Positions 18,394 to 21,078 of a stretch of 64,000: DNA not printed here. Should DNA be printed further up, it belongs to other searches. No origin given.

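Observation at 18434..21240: The beta-mannosidase gene sits in the slot of a deleted paralog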

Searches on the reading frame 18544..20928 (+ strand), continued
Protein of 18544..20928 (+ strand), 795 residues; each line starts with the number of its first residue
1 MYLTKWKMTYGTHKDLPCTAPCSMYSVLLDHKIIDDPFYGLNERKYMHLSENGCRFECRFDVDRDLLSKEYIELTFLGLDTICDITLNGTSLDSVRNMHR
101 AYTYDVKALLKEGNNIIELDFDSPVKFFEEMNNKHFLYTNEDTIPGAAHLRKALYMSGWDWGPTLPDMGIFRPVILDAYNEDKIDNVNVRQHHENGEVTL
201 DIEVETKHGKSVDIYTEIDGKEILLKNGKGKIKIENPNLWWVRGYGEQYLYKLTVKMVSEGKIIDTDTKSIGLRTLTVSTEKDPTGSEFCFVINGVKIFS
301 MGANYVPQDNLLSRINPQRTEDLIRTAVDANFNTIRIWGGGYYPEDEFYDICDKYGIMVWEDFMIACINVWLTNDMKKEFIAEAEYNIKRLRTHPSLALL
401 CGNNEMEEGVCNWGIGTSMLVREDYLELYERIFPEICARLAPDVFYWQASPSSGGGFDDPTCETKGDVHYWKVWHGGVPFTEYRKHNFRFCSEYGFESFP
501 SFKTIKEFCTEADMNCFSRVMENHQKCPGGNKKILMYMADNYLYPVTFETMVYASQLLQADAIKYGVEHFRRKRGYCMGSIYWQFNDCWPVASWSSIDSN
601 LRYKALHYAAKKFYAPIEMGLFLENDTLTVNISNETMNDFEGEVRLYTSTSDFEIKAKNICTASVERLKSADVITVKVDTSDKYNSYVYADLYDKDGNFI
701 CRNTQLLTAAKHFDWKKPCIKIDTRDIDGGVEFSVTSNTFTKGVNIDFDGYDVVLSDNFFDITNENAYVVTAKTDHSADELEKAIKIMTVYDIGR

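Call 45: search_solved_structures(query=window:18544-20928:+, max_evalue=1e-20)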
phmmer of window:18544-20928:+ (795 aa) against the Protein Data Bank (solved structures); distinct sequences matched with E-value up to 1e-20: 19.
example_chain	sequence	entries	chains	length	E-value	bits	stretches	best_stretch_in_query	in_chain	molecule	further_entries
7op6_A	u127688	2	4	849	1.6e-141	476.4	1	4-785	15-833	Beta-mannosidase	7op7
2vjx_A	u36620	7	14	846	1.8e-141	476.2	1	4-783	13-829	BETA-MANNOSIDASE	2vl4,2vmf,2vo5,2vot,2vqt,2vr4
2je8_A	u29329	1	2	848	1.9e-141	476.2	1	4-783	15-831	BETA-MANNOSIDASE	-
2wbk_A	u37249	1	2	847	3.7e-141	475.2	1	4-785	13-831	BETA-MANNOSIDASE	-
2vqu_A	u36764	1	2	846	1.2e-139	470.2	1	4-783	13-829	BETA-MANNOSIDASE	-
6bye_A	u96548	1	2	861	1.2e-138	466.9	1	16-787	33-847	Beta-mannosidase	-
6byc_A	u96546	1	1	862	1.2e-138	466.9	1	16-787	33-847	Beta-mannosidase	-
6byi_A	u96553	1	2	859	7.9e-138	464.2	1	16-787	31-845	Beta-mannosidase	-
6byg_A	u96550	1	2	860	8e-138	464.2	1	16-787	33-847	Beta-mannosidase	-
5n6u_A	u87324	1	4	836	7.9e-134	451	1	20-787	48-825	Beta-mannosidase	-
6ddt_A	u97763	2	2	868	1.2e-90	308.1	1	5-618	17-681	Beta-mannosidase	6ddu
9nfe_A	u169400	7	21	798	5.6e-63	216.6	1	66-691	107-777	Glycoside hydrolase family 2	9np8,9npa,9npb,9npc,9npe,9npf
9np9_A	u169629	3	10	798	1.3e-62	215.4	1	66-691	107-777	Glycoside hydrolase family 2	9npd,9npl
9npn_A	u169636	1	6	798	2.8e-62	214.3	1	66-691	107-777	Glycoside hydrolase family 2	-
4cvu_A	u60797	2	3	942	4.2e-46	160.8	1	227-646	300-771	BETA-MANNOSIDASE | BETA-MANNOSIDASE GH2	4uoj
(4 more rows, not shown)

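Call 46: search_protein_families(library=ncbifam, proteins=[window:18544-20928:+], max_evalue=0.001)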
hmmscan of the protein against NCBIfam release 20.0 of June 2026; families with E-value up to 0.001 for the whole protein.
window:18544-20928:+ (795 aa): 7 families
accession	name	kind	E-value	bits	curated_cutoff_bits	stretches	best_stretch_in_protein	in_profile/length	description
NF007666.0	PRK10340.1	equivalog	4.9e-14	51.1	1284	1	58-407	115-451/1030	beta-galactosidase subunit alpha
NF050095.1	BetGlucuronLacZ4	equivalog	5.1e-13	48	950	1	187-362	192-358/666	beta-glucuronidase LacZ4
NF052611.1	beta_gal_Bga2A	equivalog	5.8e-13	47.7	999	1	169-371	200-408/1007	beta-galactosidase, LacZ type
NF007538.0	PRK10150.1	equivalog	7.2e-12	44.4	544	1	169-380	172-376/607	beta-glucuronidase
NF041462.1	GalA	equivalog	2.3e-10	39.3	900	1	193-407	209-406/763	beta-galactosidase GalA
NF041463.1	GalB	equivalog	4.4e-08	31.4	900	1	228-408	305-481/869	beta-galactosidase GalB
NF007074.0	PRK09525.1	subfamily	1e-07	30.1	1221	1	217-363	279-414/1027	beta-galactosidase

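Call 47: search_solved_structures(query=window:18544-20928:+, max_evalue=1e-140, show_alignments=1)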
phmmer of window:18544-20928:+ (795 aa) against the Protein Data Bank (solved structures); distinct sequences matched with E-value up to 1e-140: 4.
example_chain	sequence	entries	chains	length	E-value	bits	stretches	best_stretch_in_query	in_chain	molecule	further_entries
7op6_A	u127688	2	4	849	1.6e-141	476.4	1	4-785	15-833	Beta-mannosidase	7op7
2vjx_A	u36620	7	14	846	1.8e-141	476.2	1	4-783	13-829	BETA-MANNOSIDASE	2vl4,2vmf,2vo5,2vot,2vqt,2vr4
2je8_A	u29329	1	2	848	1.9e-141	476.2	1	4-783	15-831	BETA-MANNOSIDASE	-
2wbk_A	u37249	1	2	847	3.7e-141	475.2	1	4-785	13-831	BETA-MANNOSIDASE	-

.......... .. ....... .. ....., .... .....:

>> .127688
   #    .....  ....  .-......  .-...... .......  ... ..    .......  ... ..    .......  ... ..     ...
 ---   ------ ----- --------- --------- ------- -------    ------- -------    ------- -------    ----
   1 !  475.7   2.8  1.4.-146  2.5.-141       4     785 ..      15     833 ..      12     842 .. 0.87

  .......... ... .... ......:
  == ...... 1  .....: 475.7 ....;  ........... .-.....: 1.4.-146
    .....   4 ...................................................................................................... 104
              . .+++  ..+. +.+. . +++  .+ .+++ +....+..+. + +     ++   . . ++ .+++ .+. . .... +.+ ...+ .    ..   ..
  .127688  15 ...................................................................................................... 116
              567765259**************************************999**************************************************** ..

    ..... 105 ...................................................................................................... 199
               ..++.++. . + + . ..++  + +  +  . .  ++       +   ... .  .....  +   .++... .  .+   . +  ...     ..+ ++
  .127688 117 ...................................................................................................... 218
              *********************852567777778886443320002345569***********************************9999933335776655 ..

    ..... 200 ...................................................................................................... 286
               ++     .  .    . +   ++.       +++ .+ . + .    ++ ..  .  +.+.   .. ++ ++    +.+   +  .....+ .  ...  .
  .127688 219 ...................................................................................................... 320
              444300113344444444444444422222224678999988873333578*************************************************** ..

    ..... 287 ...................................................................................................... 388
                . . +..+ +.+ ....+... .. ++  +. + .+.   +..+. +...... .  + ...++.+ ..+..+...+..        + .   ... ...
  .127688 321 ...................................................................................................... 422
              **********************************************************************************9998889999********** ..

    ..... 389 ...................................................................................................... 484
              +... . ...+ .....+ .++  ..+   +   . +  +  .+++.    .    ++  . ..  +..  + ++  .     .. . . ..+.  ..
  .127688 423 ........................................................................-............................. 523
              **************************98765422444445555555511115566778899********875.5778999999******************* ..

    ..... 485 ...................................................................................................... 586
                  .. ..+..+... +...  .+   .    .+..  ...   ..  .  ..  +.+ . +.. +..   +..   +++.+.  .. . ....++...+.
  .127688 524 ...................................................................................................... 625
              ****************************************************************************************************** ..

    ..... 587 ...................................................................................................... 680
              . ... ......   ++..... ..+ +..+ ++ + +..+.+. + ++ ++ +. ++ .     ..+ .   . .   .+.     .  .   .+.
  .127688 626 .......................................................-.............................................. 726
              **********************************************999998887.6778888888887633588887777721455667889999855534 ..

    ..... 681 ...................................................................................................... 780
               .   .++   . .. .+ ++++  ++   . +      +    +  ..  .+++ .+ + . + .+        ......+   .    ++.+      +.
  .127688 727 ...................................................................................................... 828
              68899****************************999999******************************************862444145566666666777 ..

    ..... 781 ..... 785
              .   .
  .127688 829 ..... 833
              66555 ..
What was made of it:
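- On GH2 beta-mannosidase (the gene at 18544-20931): Residues 4-785 align with BtMan2A (calls 45, 47). In the call 47 alignment, 'lcgnnemee' aligns with 'wcgnneile' and '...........' aligns with '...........'.
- Checked: It matches BtMan2A over its full length (E 1e-141, calls 45, 47).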
